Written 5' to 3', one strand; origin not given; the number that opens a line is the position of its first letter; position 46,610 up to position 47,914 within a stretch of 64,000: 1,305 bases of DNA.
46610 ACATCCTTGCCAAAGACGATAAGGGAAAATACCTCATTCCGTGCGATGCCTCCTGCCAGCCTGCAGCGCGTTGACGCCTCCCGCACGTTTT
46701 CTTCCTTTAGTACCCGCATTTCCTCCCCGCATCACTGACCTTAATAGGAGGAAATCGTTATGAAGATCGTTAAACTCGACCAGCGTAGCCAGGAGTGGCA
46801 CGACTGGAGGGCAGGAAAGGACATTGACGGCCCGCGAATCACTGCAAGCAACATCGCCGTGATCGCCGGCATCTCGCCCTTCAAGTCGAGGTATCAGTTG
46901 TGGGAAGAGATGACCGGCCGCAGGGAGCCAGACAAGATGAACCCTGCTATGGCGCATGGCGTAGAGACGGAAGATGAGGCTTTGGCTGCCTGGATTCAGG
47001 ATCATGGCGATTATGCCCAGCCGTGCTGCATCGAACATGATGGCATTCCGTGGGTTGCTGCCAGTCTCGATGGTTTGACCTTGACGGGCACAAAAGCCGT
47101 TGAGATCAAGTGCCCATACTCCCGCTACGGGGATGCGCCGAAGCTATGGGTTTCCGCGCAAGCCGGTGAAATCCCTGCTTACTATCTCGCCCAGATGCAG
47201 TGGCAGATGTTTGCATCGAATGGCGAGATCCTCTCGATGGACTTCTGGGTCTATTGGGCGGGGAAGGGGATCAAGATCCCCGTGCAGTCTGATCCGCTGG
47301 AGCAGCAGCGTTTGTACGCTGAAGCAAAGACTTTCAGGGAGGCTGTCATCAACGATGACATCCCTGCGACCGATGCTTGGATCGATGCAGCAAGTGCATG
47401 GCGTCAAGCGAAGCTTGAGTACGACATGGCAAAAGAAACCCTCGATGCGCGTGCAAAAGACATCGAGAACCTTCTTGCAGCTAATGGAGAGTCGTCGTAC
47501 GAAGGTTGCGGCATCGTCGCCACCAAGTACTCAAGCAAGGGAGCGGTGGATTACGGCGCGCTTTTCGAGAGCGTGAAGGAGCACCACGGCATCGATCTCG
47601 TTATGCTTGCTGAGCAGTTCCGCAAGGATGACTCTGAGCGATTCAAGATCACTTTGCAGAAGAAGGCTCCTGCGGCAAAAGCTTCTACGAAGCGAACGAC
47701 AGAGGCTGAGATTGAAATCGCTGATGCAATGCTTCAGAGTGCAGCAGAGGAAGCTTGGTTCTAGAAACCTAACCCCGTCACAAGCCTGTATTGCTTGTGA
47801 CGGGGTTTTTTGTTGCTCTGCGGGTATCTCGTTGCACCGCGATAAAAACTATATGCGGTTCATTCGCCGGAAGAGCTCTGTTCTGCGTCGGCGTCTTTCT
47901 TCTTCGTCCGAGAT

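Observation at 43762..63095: Recurrent ~25-nt leader element whose pyrimidine half co-varies with each gene's Shine-Dalgarno region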

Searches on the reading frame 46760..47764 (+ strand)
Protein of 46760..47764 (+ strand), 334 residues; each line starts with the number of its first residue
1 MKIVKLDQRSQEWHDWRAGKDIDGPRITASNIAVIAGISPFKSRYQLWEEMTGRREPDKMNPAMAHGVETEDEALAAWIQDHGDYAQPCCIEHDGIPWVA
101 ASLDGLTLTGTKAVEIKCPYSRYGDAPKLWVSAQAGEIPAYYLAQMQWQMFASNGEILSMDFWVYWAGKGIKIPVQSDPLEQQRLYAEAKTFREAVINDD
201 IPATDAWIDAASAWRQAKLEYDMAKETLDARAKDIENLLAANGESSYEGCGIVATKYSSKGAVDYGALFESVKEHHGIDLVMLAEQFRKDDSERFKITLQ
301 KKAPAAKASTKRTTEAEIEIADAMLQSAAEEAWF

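Call 10: search_protein_families(library=pfam, proteins=[window:46760-47764:+], max_evalue=0.01)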
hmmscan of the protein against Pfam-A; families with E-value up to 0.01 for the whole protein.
window:46760-47764:+ (334 aa): 1 family
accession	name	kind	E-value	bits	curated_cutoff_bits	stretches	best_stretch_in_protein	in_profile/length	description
PF09588.16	YqaJ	-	4.5e-24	85.9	22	1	12-153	1-147/150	YqaJ-like viral recombinase domain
